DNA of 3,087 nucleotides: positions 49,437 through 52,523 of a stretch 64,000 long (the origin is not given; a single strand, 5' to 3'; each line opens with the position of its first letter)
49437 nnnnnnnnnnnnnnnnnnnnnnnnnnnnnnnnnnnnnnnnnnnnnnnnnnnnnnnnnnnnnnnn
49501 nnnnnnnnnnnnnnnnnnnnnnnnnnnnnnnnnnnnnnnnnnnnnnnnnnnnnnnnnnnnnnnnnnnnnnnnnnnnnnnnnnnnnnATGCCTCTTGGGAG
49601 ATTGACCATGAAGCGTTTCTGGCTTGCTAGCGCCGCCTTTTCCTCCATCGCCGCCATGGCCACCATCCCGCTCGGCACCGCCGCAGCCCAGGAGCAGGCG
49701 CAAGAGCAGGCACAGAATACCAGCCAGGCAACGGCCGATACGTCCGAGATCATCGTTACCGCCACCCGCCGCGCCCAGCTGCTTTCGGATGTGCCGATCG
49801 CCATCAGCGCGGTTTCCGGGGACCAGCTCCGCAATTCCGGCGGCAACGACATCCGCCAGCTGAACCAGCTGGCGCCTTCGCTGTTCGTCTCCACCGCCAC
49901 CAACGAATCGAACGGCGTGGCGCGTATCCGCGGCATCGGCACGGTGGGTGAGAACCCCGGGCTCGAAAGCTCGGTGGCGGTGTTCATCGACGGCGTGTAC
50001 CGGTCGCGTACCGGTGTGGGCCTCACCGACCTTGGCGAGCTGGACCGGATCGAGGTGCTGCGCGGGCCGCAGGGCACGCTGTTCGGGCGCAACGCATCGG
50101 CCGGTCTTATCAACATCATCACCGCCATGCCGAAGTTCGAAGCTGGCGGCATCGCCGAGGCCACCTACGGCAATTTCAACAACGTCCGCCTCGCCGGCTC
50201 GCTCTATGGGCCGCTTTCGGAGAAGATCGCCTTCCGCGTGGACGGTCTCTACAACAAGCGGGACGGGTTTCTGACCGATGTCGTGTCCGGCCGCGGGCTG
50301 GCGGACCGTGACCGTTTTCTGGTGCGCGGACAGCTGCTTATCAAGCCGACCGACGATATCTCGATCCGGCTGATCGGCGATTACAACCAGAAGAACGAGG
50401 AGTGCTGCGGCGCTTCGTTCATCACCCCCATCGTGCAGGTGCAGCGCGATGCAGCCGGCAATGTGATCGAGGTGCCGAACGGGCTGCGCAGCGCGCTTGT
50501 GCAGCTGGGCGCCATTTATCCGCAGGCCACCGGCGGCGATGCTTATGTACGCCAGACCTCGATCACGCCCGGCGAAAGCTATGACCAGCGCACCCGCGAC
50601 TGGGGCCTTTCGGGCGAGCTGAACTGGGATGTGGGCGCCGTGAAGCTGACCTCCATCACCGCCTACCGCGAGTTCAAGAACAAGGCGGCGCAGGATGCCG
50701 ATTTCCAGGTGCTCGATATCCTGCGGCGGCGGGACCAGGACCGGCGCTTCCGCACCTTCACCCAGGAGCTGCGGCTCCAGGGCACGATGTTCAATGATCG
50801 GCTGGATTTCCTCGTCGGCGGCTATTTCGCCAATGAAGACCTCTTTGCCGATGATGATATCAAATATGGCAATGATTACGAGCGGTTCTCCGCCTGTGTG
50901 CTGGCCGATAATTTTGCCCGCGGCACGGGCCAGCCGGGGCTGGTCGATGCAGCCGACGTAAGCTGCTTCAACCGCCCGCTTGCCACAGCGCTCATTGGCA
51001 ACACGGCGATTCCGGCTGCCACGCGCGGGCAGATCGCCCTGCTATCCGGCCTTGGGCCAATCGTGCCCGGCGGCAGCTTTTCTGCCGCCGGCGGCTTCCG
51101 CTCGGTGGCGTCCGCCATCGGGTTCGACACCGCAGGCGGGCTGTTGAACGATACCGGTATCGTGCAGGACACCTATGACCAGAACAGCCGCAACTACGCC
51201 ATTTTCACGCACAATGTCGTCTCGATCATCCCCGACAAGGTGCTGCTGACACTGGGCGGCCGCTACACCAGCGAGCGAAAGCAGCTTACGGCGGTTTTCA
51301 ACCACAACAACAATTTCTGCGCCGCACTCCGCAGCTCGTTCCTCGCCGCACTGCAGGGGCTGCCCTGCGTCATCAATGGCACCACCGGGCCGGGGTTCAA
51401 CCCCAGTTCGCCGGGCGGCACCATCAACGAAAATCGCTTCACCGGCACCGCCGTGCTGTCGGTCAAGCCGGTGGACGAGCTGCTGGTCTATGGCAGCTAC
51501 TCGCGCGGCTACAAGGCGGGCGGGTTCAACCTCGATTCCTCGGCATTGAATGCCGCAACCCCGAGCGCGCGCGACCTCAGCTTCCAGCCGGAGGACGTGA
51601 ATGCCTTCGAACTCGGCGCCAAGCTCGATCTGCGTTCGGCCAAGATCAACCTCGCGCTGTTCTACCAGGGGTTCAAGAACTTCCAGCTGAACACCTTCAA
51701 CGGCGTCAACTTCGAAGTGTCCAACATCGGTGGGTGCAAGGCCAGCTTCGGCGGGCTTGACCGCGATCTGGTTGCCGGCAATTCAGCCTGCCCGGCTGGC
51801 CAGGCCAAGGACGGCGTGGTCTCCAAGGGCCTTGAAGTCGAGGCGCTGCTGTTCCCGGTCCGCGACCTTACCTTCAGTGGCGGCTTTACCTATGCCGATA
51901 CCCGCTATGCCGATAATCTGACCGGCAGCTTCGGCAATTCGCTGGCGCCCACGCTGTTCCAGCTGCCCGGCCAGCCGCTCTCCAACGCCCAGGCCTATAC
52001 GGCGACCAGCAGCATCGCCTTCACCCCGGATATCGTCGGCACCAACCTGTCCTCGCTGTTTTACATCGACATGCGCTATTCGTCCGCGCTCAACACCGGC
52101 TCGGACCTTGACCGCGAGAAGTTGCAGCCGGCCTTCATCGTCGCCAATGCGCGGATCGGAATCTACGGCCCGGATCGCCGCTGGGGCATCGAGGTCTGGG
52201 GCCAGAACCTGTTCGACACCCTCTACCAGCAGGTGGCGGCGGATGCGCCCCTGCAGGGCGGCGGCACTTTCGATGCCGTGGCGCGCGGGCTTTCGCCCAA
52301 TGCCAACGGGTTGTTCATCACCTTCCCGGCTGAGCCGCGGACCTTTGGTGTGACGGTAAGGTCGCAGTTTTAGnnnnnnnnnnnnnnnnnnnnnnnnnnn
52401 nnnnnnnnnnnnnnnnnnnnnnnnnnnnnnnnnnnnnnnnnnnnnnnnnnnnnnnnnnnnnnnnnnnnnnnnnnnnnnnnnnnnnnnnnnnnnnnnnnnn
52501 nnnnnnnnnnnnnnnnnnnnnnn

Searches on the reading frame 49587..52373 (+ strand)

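Call 63: search_protein_families(library=pfam, proteins=[window:49587-52373:+], max_evalue=0.001)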
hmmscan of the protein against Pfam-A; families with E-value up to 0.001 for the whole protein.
window:49587-52373:+ (928 aa): 2 families
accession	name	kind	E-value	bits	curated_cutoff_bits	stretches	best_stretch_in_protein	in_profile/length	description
PF00593.30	TonB_dep_Rec_b-barrel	-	3.2e-25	90.3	27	1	385-875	55-436/436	TonB dependent receptor-like, beta-barrel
PF07715.20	Plug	-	5.9e-16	59.4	23.9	1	67-173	3-106/107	TonB-dependent Receptor Plug Domain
